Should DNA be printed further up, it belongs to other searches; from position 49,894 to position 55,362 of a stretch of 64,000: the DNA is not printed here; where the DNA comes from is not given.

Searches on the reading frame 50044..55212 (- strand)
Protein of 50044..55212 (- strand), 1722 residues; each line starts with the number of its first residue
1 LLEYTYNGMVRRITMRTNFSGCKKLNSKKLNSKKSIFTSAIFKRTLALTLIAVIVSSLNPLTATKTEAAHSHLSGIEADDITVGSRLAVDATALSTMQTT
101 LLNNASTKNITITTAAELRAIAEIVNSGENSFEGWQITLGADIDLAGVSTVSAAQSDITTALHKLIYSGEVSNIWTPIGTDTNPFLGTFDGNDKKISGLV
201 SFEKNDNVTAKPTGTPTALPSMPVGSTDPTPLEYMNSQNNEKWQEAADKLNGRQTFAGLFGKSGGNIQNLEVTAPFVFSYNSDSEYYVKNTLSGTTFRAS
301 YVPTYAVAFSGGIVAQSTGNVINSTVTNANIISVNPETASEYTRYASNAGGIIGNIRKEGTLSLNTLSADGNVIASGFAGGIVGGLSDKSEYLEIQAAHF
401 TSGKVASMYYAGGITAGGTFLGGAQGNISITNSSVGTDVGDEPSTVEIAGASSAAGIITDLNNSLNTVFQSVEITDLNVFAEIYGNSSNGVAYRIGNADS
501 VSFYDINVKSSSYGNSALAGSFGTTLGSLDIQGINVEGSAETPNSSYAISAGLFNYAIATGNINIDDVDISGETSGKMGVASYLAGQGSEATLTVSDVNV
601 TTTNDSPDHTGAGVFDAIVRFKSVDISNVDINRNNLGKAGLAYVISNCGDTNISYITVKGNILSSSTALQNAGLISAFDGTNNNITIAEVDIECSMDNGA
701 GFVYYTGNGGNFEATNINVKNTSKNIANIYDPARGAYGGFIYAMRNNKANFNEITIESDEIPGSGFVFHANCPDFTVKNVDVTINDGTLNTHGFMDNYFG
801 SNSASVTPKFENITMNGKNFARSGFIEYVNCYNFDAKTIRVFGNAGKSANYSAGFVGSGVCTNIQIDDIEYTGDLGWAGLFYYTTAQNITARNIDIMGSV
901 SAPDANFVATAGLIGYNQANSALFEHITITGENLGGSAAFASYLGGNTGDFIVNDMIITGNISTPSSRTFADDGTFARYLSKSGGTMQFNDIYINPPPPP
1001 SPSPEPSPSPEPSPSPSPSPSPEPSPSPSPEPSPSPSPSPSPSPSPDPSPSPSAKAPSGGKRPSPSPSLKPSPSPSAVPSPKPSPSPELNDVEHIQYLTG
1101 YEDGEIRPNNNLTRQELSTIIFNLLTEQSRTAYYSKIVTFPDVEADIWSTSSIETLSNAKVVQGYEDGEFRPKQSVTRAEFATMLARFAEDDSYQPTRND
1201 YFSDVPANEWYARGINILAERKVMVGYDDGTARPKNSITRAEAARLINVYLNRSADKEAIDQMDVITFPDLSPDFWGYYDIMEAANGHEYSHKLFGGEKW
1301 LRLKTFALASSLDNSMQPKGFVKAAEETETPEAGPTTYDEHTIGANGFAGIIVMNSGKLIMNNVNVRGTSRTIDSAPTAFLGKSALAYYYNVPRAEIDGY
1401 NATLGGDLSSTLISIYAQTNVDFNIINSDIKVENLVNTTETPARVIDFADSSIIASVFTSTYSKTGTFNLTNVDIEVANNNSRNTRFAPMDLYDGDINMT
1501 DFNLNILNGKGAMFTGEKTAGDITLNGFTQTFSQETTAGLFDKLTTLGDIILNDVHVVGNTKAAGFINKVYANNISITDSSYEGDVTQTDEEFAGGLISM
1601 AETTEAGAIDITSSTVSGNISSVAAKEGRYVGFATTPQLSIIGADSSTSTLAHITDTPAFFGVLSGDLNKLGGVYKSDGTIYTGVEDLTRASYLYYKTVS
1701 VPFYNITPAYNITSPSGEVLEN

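Call 36: search_protein_families(library=pfam, proteins=[window:50044-55212:-])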
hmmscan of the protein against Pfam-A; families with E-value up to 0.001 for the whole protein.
window:50044-55212:- (1722 aa): 1 family
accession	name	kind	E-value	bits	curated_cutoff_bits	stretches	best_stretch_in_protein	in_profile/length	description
PF00395.25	SLH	-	5.7e-29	100.3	20.8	2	1202-1244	2-44/44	S-layer homology domain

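Call 67: find_homologous_proteins(query=window:50044-55212:-, max_evalue=1e-10)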
Query window:50044-55212:- (1722 aa): 8 proteins with E <= 1e-10 among 8000 candidates.
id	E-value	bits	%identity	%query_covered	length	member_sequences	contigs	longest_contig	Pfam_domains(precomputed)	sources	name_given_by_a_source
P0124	1.7e-36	143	39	13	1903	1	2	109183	PF09479.17,PF18998.7,PF00395.26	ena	-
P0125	7.2e-30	121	36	14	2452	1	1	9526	PF07581.18,PF00395.26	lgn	-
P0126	1.4e-15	74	31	11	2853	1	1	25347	PF12733.14,PF24681.2,PF13415.13,PF24981.2,PF00395.26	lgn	-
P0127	2.5e-13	66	31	9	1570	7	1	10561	PF07581.18,PF14478.13,PF00395.26,PF20578.5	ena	-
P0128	1.5e-12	64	29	9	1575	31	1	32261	PF07581.18,PF14478.13,PF00395.26,PF20578.5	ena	-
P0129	5.0e-12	62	31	9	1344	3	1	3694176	PF13287.13,PF13290.14,PF16403.12,PF00395.26,PF19078.7,PF03174.20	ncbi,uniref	ncbi:S-layer homology domain-containing protein [Ornithinibacillus sp. 4-3]|uniref:S-layer homology 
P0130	3.5e-11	59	29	11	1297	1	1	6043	PF07581.18,PF00395.26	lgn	-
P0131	5.6e-11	59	35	7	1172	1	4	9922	PF00395.26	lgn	-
